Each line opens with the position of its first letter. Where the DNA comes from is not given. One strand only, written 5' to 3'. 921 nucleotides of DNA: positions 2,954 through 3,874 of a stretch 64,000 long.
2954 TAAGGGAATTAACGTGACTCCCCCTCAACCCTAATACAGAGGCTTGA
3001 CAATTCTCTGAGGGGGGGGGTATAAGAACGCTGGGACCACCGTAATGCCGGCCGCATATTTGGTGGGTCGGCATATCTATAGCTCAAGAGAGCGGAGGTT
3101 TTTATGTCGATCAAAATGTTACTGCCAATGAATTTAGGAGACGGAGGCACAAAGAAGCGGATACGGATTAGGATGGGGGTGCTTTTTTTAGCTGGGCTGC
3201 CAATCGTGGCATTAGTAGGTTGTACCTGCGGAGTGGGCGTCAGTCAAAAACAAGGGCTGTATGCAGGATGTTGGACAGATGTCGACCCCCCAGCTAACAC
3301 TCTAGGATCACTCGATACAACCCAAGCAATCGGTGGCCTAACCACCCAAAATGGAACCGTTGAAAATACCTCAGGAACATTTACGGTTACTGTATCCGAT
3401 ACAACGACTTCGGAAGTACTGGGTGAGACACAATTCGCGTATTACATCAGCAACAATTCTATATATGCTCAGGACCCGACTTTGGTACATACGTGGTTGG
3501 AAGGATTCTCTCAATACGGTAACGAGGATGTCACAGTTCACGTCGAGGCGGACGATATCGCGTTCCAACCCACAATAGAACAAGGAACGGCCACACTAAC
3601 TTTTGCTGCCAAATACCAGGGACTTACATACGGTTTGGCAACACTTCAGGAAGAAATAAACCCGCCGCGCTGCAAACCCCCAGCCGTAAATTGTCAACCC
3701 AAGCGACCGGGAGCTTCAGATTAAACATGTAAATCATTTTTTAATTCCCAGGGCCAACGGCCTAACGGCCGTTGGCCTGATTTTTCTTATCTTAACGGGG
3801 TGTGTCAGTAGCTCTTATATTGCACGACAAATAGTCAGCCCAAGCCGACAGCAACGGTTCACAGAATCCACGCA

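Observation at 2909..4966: Low-GC two-gene islet (lipoprotein + GxSxG hydrolase) inserted between the aldehyde dehydrogenase and gpsA, with a G9 tract in its promoter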

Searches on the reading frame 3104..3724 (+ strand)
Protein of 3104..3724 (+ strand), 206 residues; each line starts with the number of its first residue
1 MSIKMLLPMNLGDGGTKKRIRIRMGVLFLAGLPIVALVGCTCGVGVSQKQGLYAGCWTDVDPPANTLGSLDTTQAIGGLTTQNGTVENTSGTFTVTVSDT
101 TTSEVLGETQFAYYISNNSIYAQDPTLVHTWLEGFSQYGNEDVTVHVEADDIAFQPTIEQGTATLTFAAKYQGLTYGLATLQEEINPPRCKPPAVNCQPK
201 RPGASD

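Call 4: search_protein_families(library=pfam, proteins=[window:3104-3724:+], max_evalue=0.1)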
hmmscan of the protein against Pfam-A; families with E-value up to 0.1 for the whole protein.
window:3104-3724:+ (206 aa): 0 families

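Call 5: search_protein_families(library=ncbifam, proteins=[window:3104-3724:+], max_evalue=0.1)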
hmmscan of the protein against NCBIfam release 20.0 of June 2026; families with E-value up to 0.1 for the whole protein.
window:3104-3724:+ (206 aa): 0 families

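Call 8: find_homologous_proteins(query=window:3104-3724:+)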
Query window:3104-3724:+ (206 aa): 5 proteins with E <= 0.001 among 466 candidates.
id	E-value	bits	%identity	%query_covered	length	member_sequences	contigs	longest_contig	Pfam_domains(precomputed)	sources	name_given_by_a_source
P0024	5.1e-135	465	100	100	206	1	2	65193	-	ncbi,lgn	ncbi:MAG: hypothetical protein ACRES7_00830 [Gammaproteobacteria bacterium]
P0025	2.7e-63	231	58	88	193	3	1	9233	-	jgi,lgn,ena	-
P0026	5.3e-61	224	57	86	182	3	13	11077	-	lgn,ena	-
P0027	6.1e-54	201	57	78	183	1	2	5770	-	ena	-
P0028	3.5e-50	188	58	81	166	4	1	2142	-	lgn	-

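Call 14: find_encoding_contigs(protein=P0024, flank=10000, max_places=4)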
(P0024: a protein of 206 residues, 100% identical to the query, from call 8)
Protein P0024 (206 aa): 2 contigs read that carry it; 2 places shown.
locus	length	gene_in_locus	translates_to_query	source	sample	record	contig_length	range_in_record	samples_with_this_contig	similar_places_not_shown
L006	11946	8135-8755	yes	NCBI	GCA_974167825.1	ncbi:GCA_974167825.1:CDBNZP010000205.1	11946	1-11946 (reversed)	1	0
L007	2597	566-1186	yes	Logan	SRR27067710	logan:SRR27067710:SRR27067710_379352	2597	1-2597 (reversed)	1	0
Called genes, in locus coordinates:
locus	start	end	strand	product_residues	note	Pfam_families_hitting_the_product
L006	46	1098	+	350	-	PF01073:3Beta_HSD, PF01370:Epimerase, PF04321:RmlD_sub_bind (weak), PF05368:NmrA, PF13460:NAD_binding_10, PF16363:GDP_Man_Dehyd, PF07993:NAD_binding_4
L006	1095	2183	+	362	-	PF00494:SQS_PSY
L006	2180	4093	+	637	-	PF13249:SQHop_cyclase_N, PF07678:TED_complement (faint), PF13243:SQHop_cyclase_C, PF00432:Prenyltrans (weak)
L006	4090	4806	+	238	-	PF01048:PNP_UDP_1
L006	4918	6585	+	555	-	PF24807:WD40_CDC20-Fz, PF24814:WD40_Prp19 (weak), PF25174:Beta-prop_THOC3, PF24817:WD40_WDHD1_1st (weak), PF23414:Beta-prop_EML_2 (weak), PF23381:Beta-prop_IFT122_1st, PF24814:WD40_Prp19 (weak), PF17963:Big_9 (weak), +4 more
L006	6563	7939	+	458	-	PF00171:Aldedh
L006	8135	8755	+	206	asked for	-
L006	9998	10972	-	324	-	PF01210:NAD_Gly3P_dh_N, PF02558:ApbA (weak), PF03807:F420_oxidored (weak), PF07479:NAD_Gly3P_dh_C, PF20618:GPD_NAD_C_bact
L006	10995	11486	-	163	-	PF02556:SecB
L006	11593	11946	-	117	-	?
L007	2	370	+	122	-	?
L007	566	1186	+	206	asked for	-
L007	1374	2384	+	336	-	PF02129:Peptidase_S15 (faint), PF00561:Abhydrolase_1, PF12146:Hydrolase_4, PF12697:Abhydrolase_6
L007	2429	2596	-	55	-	?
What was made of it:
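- NCBI annotates no gene at 3725-4966 (call 14).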

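Call 38: find_encoding_contigs(protein=P0028, flank=5000, max_places=4)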
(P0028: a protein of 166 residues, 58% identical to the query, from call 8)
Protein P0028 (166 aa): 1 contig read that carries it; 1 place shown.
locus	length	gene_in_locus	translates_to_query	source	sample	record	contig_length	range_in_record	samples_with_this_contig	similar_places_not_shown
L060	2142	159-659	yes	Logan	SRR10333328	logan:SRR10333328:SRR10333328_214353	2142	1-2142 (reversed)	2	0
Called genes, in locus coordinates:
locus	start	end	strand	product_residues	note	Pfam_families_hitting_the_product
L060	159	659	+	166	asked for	-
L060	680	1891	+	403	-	PF02129:Peptidase_S15 (faint), PF00561:Abhydrolase_1 (weak), PF12146:Hydrolase_4, PF12697:Abhydrolase_6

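Call 42: predict_structure(alignment_id=A2)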
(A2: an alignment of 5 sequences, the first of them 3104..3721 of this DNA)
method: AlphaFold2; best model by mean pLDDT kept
length: 206 residues; sequences in the alignment: 5
mean_pLDDT: 66.7   pTM: 0.60
mean pLDDT of the five models: 66.7, 65.4, 62.9, 62.7, 59.1
residues with pLDDT >= 90: 21; 70-90: 84; 50-70: 48; < 50: 53
segments of 3 or more residues with pLDDT < 50: 1-37, 191-206
pLDDT, mean of each block of 10 residues (from residue 1): 34 33 31 44 59 65 65 86 87 87 88 92 91 76 72 80 82 73 67 43 33
secondary structure, 60 per line:
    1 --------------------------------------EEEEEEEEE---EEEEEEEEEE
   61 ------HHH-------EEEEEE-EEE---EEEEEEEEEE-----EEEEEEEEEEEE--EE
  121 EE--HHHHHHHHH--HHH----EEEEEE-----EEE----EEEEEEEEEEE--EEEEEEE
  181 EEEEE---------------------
elements in order: E39-47 E51-60 E77-82 E84-86 E90-99 E105-116 E119-122 H125-133 E143-148 E154-156 E161-171 E174-185
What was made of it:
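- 3104..3724 (+): ORF1: 206-aa lipoprotein (lipobox L-V-G-C, Cys codon 3221-3223). Predicted Ig-like beta-sandwich. Family has no Pfam model. AF2 model has core pLDDT 86-92 (call 42).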

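Call 43: search_protein_representatives(alignment_id=A2)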
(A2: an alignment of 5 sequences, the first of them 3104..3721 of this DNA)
Query: 5 sequences, 186 profile positions. Proteins with E-value up to 0.001 (for the whole library): 84; up to 1e-10: 44; up to 1e-30: 6. The best 84 are listed.
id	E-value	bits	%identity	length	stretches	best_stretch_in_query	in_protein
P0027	7.5e-92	322.3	-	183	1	1-186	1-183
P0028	4.2e-84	297.1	-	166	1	23-186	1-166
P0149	3.7e-60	219.0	-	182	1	15-175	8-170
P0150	4.9e-36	140.3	-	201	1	16-176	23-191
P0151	1.1e-33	132.7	-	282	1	14-175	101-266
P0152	6.4e-33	130.2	-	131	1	55-152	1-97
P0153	5.5e-30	120.6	-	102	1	86-176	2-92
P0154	3.1e-29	118.2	-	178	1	4-167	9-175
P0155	3.3e-29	118.1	-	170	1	21-179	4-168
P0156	3.4e-28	114.8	-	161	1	29-170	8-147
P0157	1.2e-27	113.0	-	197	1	17-179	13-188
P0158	1.6e-26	109.3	-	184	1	17-173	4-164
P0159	4.7e-26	107.8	-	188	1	45-172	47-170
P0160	2.3e-25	105.6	-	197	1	49-171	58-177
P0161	1.2e-24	103.2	-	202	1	14-179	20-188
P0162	1.0e-22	96.9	-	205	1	17-168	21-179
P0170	2.6e-19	85.8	-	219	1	11-185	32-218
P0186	6.3e-13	65.0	-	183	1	16-167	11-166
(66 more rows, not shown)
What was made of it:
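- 3104..3724 (+): There are 84 family representatives among 1.84 billion proteins (call 43).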

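Call 50: search_protein_families(library=pfam, proteins=[P0149, P0150, P0154, P0157, P0161, P0162, P0170, P0186], max_evalue=0.1)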
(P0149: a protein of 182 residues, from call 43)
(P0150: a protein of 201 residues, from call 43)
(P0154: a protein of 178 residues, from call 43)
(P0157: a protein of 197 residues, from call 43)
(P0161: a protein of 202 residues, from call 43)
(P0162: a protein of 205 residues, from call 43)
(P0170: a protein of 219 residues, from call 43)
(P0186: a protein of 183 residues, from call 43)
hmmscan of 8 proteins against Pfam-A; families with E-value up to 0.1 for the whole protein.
P0149 (182 aa): 0 families

P0150 (201 aa): 0 families

P0154 (178 aa): 1 family
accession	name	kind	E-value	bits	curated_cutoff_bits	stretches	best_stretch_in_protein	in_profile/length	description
PF21317.3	BetaGal_ABD_1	-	0.059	13.7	27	1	108-166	8-68/113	Beta-galactosidase, first all-beta domain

P0157 (197 aa): 0 families

P0161 (202 aa): 0 families

P0162 (205 aa): 0 families

P0170 (219 aa): 2 families
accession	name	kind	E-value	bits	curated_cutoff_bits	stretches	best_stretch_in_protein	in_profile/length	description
PF03203.19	MerC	-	0.00052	21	27.6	1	14-73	44-96/108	MerC mercury resistance protein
PF22184.2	CBM_56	-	0.092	13.4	27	0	129-155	25-51/75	Carbohydrate binding module family 56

P0186 (183 aa): 2 families
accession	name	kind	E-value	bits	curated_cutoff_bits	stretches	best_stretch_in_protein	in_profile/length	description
PF20487.3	DUF6726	-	0.027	14.9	27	1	7-43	2-39/58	Family of unknown function (DUF6726)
PF05946.17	TcpA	-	0.037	14.6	25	1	3-63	29-87/130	Toxin-coregulated pilus subunit TcpA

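Call 55: fold_search(model_id=the predicted structure, library=pdb)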
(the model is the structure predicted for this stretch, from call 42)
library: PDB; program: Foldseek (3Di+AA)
matches with E <= 10: 1126; with E <= 0.001: 2
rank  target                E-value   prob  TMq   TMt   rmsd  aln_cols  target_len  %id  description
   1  9lr7_B                7.2e-04  0.99  0.30  0.19   7.2       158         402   13  Crystal Structure of the Basal pilin EbpB from Enterococcus faecalis. (released 2025-07-16)
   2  3zgi_A                8.5e-04  0.99  0.29  0.33  10.9       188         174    8  Crystal structure of the KRT10-binding region domain of the pneumococcal serine rich repeat protein PsrP (released 2013-12-25)
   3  9m00_A                1.1e-03  0.99  0.33  0.23   6.9       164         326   13  Crystal Structure of the Basal pilin EbpB from Enterococcus faecalis with a partially disordered N-terminal domain. (released 2025-07-16)
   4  9lr7_D                1.3e-03  0.98  0.30  0.20   7.2       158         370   13  Crystal Structure of the Basal pilin EbpB from Enterococcus faecalis. (released 2025-07-16)
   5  9lj6                  1.7e-03  0.97  0.31  0.27   7.2       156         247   13  Crystal Structure of C-terminal rigid fragment containing middle and C-terminal domains of the Basal pilin EbpB from Ent (released 2025-07-16)
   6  9lr7_A                1.8e-03  0.97  0.30  0.19   7.2       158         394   13  Crystal Structure of the Basal pilin EbpB from Enterococcus faecalis. (released 2025-07-16)
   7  5jpm_B                2.2e-03  0.51  0.16  0.06  23.0       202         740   11  Structure of the complex of human complement C4 with MASP-2 rebuilt using iMDFF (released 2016-08-10)
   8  5jpn_B                2.9e-03  0.44  0.16  0.06  22.5       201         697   12  Structure of human complement C4 rebuilt using iMDFF (released 2016-08-10)
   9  3fn9_D                3.3e-03  0.60  0.14  0.07  15.4       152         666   10  Crystal structure of putative beta-galactosidase from bacteroides fragilis (released 2009-01-13)
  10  8dhe_A                4.3e-03  0.51  0.16  0.07  16.1       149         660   10  Tannerella forsythia beta-glucuronidase (mL1) (released 2023-05-17)
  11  9ard_A                4.8e-03  0.69  0.20  0.28  16.1       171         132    9  Structure of Pycsar EcPycC cyclase immunoglobulin-like AGS-C domain (released 2024-06-19)
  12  8dhl_A                7.5e-03  0.54  0.19  0.07  16.4       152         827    8  Tannerella forsythia beta-glucuronidase (L2) (released 2023-05-17)
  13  6s09_A                8.4e-03  0.20  0.14  0.17  14.0       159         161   13  C-terminally extended and N-terminally truncated variant of FimA E. coli at 1.5 Angstrom resolution (released 2020-07-15)
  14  5l7u_B                9.4e-03  0.35  0.21  0.11  10.6       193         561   13  Crystal structure of BvGH123 with bound GalNAc (released 2017-03-22)
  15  6xgr_A                9.4e-03  0.15  0.14  0.12  28.5       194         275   12  YSD1 major tail protein (released 2020-07-01)
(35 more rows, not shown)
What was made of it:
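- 3104..3724 (+): Foldseek hits to pilin/adhesin domains are weak (call 55).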

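Call 56: find_encoding_contigs(protein=P0026, flank=1500, max_places=10)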
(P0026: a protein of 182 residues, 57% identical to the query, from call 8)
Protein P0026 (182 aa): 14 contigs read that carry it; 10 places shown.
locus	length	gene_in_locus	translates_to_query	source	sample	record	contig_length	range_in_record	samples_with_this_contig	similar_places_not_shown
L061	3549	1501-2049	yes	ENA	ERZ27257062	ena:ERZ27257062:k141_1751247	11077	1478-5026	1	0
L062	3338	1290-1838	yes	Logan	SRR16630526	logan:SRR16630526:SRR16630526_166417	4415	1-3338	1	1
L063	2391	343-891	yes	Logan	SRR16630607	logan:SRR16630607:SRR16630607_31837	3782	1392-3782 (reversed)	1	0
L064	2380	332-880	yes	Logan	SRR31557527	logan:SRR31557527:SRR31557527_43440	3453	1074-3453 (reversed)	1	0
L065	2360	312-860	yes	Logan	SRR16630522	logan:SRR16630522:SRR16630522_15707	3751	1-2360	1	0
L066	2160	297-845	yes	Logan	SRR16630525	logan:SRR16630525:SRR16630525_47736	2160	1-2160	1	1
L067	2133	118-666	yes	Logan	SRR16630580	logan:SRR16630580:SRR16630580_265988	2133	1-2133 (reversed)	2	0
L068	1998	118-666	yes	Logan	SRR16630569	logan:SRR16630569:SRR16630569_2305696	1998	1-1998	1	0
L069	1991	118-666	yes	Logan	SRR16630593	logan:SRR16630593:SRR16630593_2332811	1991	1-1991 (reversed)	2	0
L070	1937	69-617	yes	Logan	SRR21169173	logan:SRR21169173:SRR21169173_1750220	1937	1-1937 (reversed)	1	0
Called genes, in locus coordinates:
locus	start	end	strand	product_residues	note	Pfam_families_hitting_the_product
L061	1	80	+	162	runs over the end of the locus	PF01288:HPPK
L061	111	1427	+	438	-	PF18294:Pept_S41_N, PF17820:PDZ_6 (weak), PF03572:Peptidase_S41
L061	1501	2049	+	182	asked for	-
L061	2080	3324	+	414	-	PF02129:Peptidase_S15 (faint), PF00561:Abhydrolase_1, PF12146:Hydrolase_4, PF12697:Abhydrolase_6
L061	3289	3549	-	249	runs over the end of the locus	PF23441:SDR, PF00106:adh_short, PF08659:KR (weak), PF13561:adh_short_C2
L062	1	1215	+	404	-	?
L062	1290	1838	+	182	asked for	-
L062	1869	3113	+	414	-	PF02129:Peptidase_S15 (faint), PF00561:Abhydrolase_1, PF12146:Hydrolase_4, PF12697:Abhydrolase_6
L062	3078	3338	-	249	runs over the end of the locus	PF23441:SDR, PF00106:adh_short, PF08659:KR (weak), PF13561:adh_short_C2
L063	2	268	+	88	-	?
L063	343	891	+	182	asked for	-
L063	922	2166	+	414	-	PF02129:Peptidase_S15 (faint), PF00561:Abhydrolase_1, PF12146:Hydrolase_4, PF12697:Abhydrolase_6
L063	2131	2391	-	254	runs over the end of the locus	PF00106:adh_short, PF08659:KR (weak), PF23441:SDR, PF13561:adh_short_C2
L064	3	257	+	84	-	?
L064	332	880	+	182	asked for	-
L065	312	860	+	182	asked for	-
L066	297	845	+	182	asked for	-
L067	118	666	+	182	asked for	-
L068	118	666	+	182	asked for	-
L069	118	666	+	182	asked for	-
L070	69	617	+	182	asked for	-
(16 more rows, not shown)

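Call 64: find_related_loci(query=A2, collection=viral_contigs, flank=5000)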
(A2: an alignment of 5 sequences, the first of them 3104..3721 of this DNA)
Query A2 (206 aa) in viral_contigs; peptide patterns used: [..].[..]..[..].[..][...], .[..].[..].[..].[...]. (x = any residue, [..] = any of these).
11 stretches matched a pattern, but none encodes a relative of the query by tblastn (E <= 1e-3).

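Call 67: find_encoding_contigs(protein=P0150, flank=4000, max_places=3)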
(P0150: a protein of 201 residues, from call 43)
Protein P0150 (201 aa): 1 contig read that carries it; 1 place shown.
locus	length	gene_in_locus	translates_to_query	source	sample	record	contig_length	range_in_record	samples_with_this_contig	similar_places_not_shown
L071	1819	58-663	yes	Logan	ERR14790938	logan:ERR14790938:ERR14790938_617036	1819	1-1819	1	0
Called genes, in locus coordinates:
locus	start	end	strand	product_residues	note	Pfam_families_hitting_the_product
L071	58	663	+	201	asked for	-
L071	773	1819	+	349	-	?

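Call 69: find_encoding_contigs(protein=P0149, flank=4000, max_places=4)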
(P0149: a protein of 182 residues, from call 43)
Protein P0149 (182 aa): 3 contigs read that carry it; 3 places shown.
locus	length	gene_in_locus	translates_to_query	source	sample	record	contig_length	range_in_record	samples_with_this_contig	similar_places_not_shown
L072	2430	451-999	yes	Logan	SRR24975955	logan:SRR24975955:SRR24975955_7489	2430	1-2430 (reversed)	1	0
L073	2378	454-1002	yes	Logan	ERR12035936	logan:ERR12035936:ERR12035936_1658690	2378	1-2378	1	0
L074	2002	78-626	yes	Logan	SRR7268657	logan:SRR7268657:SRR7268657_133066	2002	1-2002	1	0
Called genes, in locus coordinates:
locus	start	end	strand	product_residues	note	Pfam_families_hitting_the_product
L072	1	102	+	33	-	?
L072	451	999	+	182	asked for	-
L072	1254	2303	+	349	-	PF00561:Abhydrolase_1 (weak), PF12146:Hydrolase_4, PF12697:Abhydrolase_6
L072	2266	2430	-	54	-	?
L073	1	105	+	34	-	?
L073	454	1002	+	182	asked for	-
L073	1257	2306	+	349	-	PF00561:Abhydrolase_1 (weak), PF12146:Hydrolase_4, PF12697:Abhydrolase_6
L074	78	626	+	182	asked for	-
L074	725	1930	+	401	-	PF00561:Abhydrolase_1 (weak), PF12146:Hydrolase_4, PF12697:Abhydrolase_6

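Call 70: find_encoding_contigs(protein=P0161, flank=4000, max_places=4)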
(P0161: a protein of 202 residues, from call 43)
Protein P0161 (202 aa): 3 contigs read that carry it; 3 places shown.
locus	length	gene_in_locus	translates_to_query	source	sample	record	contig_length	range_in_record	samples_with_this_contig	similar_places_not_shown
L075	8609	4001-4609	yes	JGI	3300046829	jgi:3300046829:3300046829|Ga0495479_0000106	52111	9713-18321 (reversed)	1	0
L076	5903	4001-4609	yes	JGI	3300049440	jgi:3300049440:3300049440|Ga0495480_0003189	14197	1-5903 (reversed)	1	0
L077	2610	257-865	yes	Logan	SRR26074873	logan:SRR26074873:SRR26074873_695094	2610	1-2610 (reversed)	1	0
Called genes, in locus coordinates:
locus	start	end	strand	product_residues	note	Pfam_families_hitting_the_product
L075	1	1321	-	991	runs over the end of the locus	PF00580:UvrD-helicase, PF01443:Viral_helicase1 (faint), PF13245:AAA_19, PF13604:AAA_30 (faint), PF13361:UvrD_C, PF13538:UvrD_C_2 (faint), PF12705:PDDEXK_1, PF01930:Cas_Cas4 (faint)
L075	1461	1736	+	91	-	-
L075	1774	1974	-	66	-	-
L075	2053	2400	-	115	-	-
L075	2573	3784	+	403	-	PF00108:Thiolase_N, PF02803:Thiolase_C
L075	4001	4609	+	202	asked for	-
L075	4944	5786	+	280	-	-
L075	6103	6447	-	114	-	-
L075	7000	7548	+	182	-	PF11008:DUF2846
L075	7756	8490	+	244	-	-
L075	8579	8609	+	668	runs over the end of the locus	PF01145:Band_7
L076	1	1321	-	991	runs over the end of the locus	PF00580:UvrD-helicase, PF01443:Viral_helicase1 (faint), PF13245:AAA_19, PF13604:AAA_30 (faint), PF13361:UvrD_C, PF13538:UvrD_C_2 (faint), PF12705:PDDEXK_1, PF01930:Cas_Cas4 (faint)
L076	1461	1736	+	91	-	-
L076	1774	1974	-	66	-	-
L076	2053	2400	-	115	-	-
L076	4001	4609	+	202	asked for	-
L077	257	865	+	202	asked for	-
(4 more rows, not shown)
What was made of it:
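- ORF1 homologues occur with other partners (calls 67, 70).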

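Call 76: search_protein_families(library=padloc, proteins=[window:3104-3721:+], max_evalue=0.01)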
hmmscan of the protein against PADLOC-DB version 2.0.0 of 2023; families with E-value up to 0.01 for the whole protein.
window:3104-3721:+ (206 aa): 0 families
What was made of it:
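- There is no Pfam, NCBIfam or PADLOC hit to any Tle or other toxin family (calls 4, 5, 76).
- Tried and rejected: No PADLOC hit (call 76).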

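Call 77: search_protein_families(library=phrogs, proteins=[window:3104-3721:+], max_evalue=0.01)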
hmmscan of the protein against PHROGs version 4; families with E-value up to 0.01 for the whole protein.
window:3104-3721:+ (206 aa): 1 family
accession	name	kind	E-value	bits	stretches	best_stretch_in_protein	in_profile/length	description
phrog_5076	-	unknown function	0.0016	19.6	1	84-130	20-71/75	-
